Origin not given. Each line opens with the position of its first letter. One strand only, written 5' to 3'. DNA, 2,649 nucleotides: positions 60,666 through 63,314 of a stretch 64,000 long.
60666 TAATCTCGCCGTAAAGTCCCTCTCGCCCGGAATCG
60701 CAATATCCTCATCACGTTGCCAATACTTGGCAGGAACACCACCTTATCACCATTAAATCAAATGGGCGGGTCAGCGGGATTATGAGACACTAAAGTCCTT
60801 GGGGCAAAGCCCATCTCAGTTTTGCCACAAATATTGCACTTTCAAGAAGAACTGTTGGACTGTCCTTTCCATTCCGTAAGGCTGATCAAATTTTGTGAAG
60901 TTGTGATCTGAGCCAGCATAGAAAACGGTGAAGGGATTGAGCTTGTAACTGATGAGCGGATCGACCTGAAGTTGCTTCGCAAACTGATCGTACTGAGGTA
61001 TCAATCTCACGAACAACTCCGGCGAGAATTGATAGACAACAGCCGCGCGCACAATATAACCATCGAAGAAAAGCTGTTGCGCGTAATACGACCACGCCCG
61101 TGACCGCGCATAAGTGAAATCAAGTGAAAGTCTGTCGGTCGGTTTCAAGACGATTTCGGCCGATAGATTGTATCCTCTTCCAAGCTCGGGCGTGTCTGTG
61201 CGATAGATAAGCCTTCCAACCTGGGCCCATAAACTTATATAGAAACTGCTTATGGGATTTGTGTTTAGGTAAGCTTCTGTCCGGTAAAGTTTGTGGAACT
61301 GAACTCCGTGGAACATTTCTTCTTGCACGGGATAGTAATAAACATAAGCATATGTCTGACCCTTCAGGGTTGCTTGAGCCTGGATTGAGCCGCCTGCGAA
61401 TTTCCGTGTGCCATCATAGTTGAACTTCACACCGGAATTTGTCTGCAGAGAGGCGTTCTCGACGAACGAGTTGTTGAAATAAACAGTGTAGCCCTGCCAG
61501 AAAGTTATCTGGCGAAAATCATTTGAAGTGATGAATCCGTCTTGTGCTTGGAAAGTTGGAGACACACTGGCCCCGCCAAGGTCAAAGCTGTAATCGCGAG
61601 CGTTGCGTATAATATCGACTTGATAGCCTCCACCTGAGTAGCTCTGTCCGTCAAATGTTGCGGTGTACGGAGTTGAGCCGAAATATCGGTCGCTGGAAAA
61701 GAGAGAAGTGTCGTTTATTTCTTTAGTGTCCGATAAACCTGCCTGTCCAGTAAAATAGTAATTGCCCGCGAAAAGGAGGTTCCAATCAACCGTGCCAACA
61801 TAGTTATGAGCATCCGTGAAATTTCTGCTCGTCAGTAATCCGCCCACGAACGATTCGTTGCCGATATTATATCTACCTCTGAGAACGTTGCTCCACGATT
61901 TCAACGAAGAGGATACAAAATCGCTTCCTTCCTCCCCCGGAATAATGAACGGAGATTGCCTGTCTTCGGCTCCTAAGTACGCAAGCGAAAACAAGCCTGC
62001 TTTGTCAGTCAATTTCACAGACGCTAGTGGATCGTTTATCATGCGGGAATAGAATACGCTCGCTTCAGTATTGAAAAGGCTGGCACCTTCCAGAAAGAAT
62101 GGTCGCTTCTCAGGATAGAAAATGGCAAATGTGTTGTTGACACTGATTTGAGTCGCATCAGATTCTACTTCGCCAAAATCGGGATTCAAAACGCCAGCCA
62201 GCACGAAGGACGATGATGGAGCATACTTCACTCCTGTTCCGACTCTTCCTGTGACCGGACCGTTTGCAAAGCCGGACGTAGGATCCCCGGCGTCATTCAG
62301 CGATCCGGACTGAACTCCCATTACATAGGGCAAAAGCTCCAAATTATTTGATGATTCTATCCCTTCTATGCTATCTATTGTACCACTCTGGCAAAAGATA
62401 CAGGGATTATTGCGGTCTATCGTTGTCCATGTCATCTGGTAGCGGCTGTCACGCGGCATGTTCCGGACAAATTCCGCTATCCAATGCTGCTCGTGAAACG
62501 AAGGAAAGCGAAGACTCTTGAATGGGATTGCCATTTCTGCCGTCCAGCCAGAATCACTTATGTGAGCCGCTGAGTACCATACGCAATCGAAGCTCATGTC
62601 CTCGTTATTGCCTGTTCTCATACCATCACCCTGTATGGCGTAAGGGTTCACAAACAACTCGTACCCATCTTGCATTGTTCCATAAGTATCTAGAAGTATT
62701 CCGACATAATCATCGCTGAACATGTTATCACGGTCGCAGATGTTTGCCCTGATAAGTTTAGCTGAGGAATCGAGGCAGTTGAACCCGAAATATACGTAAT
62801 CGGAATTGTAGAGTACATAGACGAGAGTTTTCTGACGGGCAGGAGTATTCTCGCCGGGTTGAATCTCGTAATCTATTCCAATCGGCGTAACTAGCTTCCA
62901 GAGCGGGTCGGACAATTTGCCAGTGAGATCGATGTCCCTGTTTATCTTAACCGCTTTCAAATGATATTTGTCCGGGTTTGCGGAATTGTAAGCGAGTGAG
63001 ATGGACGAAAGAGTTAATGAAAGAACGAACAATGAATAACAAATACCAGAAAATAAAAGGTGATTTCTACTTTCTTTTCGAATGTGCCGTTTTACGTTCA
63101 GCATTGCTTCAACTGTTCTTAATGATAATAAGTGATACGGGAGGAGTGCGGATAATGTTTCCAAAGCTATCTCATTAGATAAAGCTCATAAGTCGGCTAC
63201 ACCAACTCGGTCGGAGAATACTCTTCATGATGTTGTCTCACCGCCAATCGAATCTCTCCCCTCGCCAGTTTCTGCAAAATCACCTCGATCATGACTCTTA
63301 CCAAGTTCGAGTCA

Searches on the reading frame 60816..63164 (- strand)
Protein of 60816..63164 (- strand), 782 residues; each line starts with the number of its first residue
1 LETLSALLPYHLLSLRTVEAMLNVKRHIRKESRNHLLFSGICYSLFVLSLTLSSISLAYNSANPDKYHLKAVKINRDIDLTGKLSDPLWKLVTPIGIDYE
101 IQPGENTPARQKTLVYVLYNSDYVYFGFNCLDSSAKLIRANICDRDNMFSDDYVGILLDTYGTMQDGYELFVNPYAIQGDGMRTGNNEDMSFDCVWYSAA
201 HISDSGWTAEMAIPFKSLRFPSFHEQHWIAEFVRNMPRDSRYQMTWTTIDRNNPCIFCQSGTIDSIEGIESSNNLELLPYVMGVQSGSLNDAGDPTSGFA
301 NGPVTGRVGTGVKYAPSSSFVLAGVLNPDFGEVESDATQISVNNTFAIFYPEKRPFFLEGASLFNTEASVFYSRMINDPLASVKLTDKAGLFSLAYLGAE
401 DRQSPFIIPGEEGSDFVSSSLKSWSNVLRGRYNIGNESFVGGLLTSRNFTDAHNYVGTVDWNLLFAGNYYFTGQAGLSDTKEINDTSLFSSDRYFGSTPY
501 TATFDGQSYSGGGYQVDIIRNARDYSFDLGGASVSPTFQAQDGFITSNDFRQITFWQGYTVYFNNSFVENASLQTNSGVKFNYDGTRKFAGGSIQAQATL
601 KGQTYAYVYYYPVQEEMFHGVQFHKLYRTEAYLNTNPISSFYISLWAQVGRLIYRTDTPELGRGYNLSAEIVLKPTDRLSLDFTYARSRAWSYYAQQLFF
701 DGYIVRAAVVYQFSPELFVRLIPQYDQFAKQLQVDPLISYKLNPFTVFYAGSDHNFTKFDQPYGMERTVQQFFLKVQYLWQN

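Call 27: search_protein_families(library=pfam, proteins=[window:60816-63164:-], max_evalue=0.00001)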
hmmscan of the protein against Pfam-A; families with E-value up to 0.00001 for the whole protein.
window:60816-63164:- (782 aa): 1 family
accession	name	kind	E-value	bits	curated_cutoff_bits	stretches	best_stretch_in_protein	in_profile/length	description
PF19313.5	DUF5916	-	1.9e-15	57.1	22.6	1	304-377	24-95/572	Domain of unknown function (DUF5916)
